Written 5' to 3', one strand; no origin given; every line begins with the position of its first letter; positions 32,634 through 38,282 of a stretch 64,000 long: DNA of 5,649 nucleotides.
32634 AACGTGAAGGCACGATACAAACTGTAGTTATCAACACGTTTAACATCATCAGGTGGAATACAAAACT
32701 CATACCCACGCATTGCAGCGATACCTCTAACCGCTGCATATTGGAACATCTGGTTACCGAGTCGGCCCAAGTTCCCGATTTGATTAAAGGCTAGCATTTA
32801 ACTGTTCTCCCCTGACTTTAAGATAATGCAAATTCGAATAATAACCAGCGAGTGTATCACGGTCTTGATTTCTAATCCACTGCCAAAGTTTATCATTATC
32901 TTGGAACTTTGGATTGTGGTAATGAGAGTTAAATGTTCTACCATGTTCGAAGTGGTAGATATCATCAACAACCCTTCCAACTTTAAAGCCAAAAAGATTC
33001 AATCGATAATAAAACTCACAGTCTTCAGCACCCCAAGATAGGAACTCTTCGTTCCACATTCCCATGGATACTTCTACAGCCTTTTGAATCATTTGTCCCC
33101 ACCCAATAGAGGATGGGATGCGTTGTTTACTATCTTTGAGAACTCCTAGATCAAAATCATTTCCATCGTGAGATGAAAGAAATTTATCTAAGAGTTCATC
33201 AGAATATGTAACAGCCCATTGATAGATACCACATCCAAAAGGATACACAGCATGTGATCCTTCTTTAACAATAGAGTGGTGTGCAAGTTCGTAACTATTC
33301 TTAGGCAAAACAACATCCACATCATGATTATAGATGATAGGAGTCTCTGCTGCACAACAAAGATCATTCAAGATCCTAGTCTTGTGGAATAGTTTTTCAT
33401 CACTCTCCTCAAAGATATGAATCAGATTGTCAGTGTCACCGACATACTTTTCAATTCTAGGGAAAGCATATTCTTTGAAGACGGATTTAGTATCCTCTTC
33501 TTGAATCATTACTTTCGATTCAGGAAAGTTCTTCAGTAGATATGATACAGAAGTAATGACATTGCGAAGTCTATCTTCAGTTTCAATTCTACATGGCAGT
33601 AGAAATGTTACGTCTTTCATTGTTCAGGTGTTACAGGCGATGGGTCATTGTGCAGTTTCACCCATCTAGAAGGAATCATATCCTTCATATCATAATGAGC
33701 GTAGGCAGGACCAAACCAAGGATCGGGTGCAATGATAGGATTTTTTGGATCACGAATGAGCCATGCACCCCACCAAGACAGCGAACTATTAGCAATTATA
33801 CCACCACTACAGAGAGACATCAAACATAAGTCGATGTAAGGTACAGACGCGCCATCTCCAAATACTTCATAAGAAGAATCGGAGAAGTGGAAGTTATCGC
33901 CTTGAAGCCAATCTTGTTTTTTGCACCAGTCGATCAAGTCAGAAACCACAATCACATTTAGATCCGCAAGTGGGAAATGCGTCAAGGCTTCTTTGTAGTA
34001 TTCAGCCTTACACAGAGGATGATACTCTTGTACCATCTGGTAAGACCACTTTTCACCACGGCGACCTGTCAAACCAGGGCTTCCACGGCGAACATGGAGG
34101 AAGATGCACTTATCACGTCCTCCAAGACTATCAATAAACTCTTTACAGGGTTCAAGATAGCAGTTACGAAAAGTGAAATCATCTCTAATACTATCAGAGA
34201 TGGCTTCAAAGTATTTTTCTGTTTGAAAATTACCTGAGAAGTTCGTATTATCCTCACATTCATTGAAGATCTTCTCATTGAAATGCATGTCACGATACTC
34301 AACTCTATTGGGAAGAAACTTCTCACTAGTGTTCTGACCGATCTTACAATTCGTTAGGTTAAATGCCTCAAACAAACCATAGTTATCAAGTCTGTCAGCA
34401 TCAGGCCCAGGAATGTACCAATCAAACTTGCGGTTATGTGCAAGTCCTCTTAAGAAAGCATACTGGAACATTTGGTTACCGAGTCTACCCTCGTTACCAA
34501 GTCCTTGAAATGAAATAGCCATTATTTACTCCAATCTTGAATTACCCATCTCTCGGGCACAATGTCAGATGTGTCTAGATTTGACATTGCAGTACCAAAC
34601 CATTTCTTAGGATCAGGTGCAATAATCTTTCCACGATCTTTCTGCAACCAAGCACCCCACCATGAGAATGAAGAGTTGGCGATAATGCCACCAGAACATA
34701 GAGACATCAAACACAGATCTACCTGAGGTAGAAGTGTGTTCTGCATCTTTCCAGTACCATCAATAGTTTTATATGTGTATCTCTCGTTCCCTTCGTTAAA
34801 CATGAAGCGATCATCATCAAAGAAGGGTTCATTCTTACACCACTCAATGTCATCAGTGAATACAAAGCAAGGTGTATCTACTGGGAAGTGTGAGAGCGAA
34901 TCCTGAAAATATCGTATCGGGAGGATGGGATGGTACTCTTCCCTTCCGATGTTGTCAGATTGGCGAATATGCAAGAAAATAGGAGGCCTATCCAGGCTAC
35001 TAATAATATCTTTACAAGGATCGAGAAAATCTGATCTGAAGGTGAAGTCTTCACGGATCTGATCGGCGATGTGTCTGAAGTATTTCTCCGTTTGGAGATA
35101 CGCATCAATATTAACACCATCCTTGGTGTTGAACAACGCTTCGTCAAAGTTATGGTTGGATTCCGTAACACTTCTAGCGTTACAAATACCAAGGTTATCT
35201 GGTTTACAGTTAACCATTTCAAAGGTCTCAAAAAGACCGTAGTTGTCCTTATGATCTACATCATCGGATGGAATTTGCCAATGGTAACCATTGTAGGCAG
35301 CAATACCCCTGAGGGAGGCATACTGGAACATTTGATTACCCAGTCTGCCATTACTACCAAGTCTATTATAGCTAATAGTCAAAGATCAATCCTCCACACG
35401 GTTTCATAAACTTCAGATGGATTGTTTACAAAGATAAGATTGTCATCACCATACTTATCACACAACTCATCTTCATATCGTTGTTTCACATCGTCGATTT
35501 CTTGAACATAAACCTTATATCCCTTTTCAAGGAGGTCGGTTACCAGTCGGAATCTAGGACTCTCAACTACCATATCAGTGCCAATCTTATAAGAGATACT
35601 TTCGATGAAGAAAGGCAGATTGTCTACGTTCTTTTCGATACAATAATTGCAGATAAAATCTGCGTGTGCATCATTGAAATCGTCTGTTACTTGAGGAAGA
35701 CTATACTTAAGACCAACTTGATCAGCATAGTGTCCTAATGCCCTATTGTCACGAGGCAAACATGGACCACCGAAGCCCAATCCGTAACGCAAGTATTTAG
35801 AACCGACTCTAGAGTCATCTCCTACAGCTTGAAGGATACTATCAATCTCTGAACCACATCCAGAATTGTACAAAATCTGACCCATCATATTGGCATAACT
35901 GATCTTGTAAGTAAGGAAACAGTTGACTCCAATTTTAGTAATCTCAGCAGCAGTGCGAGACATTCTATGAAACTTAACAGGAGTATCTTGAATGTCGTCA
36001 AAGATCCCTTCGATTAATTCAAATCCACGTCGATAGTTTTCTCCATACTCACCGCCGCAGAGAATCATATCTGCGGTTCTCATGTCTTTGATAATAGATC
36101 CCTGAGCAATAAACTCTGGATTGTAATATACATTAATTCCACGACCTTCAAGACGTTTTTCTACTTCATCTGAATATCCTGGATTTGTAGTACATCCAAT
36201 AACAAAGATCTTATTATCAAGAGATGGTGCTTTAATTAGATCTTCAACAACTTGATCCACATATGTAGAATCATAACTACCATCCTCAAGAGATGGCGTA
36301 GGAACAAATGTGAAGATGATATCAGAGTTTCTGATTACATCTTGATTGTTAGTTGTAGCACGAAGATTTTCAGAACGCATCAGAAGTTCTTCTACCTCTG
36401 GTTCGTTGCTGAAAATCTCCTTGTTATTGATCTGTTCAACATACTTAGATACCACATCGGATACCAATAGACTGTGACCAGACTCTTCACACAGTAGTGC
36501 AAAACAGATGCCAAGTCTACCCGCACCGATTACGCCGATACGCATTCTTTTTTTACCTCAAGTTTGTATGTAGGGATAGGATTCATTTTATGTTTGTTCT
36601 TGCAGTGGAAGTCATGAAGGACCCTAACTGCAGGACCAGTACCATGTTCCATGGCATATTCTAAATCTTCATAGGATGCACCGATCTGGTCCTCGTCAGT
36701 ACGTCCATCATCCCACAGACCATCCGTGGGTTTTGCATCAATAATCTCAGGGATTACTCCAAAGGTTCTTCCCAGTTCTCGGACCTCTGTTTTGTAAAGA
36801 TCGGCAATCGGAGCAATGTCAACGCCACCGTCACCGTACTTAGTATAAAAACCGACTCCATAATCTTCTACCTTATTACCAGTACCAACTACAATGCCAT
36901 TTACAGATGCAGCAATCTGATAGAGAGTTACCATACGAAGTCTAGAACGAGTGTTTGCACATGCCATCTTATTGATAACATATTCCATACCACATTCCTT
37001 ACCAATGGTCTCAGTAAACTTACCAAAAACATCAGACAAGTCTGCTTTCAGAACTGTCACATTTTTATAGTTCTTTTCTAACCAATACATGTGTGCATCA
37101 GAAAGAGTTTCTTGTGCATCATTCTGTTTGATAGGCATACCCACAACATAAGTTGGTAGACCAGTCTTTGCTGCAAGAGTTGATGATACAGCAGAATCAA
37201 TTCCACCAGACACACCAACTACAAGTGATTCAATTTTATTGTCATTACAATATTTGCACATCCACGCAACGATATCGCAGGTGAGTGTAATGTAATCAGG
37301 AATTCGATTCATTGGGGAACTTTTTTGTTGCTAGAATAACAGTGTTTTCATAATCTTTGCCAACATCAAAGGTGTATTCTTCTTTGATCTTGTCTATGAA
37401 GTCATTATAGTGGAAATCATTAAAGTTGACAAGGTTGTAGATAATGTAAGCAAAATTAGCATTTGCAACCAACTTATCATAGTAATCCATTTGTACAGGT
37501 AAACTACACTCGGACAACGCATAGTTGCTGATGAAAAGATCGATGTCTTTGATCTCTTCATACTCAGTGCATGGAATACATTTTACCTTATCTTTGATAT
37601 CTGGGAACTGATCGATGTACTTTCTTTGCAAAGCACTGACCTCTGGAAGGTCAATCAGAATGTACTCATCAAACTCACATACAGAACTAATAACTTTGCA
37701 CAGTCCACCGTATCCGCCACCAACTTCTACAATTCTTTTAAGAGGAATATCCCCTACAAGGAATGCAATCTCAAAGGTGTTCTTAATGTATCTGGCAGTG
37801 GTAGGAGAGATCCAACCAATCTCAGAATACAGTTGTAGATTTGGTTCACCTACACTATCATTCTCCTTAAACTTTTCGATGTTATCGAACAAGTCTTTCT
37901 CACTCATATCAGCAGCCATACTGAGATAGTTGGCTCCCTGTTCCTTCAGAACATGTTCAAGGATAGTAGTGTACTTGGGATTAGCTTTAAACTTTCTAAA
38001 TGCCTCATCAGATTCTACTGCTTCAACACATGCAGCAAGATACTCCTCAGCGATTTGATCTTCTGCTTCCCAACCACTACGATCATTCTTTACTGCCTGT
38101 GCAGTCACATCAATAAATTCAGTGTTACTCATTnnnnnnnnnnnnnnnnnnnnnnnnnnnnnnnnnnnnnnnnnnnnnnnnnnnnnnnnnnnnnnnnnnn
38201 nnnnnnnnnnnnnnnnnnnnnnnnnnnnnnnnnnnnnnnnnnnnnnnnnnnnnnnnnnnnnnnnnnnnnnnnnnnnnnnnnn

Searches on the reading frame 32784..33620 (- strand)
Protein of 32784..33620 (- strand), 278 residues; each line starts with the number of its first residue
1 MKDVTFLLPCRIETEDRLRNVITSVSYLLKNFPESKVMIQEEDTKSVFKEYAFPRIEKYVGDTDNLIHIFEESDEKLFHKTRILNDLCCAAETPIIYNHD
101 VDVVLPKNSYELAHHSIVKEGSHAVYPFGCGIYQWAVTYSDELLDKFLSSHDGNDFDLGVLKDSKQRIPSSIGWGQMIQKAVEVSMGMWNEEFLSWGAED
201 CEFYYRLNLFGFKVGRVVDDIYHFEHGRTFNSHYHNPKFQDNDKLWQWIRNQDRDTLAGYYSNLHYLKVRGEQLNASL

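Call 52: search_protein_families(library=pfam, proteins=[window:32784-33620:-], max_evalue=0.001)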
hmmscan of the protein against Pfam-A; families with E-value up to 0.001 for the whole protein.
window:32784-33620:- (278 aa): 1 family
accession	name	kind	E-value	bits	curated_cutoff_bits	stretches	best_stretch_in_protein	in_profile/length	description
PF02709.20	Glyco_transf_7C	-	7.1e-05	22.8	23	1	190-226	38-77/78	N-terminal domain of galactosyltransferase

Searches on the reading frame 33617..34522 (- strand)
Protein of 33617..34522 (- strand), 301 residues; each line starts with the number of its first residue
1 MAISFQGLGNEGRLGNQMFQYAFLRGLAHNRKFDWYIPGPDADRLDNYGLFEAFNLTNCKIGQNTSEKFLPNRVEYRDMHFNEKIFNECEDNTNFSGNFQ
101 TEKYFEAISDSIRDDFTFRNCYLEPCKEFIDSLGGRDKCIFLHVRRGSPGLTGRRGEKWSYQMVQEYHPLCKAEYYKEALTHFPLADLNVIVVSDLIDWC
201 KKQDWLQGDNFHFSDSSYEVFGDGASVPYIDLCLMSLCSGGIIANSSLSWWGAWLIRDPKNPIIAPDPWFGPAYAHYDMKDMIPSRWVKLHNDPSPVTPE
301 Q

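Call 52: search_protein_families(library=pfam, proteins=[window:33617-34522:-], max_evalue=0.001)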
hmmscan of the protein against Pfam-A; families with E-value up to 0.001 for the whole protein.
window:33617-34522:- (301 aa): 1 family
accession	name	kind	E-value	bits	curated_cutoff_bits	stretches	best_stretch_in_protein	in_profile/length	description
PF01531.22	Glyco_transf_11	-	1.4e-14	54.4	23.9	1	11-255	38-265/298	Glycosyl transferase family 11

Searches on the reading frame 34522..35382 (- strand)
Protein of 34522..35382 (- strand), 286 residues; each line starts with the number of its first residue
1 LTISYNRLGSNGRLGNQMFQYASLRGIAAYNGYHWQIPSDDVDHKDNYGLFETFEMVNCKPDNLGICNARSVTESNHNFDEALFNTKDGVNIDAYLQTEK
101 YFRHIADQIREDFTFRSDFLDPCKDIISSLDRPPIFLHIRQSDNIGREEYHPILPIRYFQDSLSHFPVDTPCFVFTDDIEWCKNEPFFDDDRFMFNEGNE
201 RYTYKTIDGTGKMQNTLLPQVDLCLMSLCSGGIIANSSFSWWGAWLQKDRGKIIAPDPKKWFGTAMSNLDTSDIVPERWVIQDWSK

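Call 52: search_protein_families(library=pfam, proteins=[window:34522-35382:-], max_evalue=0.001)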
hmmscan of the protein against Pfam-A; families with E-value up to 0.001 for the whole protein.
window:34522-35382:- (286 aa): 1 family
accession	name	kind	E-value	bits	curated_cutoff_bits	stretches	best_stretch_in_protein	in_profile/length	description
PF01531.22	Glyco_transf_11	-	1.1e-16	61.4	23.9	1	95-256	129-275/298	Glycosyl transferase family 11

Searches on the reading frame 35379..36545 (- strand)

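Call 52: search_protein_families(library=pfam, proteins=[window:35379-36545:-], max_evalue=0.001)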
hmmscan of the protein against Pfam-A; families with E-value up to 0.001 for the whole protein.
window:35379-36545:- (388 aa): 5 families
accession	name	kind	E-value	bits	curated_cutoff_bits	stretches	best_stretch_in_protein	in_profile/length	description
PF03721.20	UDPG_MGDP_dh_N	-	8.7e-29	100.9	27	1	1-167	1-177/187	UDP-glucose/GDP-mannose dehydrogenase family, NAD binding domain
PF00984.24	UDPG_MGDP_dh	-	2.8e-20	72.7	25.4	1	199-292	2-93/94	UDP-glucose/GDP-mannose dehydrogenase family, central domain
PF03446.21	NAD_binding_2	-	3.2e-07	30.9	21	1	2-139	1-114/161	NAD binding domain of 6-phosphogluconate dehydrogenase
PF01210.29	NAD_Gly3P_dh_N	-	4.3e-07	30.5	23.1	1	3-87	2-83/158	NAD-dependent glycerol-3-phosphate dehydrogenase N-terminus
PF03807.23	F420_oxidored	-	0.00074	20.5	21.6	0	2-87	1-73/94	NADP oxidoreductase coenzyme F420-dependent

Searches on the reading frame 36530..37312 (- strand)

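Call 52: search_protein_families(library=pfam, proteins=[window:36530-37312:-], max_evalue=0.001)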
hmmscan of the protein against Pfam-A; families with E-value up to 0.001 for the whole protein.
window:36530-37312:- (260 aa): 2 families
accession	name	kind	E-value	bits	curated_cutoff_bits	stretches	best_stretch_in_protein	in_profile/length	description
PF02540.23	NAD_synthase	-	2.4e-45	155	21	1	13-221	4-202/242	NAD synthase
PF03054.22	tRNA_Me_trans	-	0.00044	20.4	20.6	0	30-83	3-54/202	tRNA methyl transferase HUP domain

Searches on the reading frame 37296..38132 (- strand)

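Call 52: search_protein_families(library=pfam, proteins=[window:37296-38132:-], max_evalue=0.001)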
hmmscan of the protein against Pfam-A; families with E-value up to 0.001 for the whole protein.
window:37296-38132:- (278 aa): 1 family
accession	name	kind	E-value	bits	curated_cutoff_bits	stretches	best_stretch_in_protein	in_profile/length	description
PF14497.11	GST_C_3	-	0.00092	19.8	21.6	0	32-104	8-89/104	Glutathione S-transferase, C-terminal domain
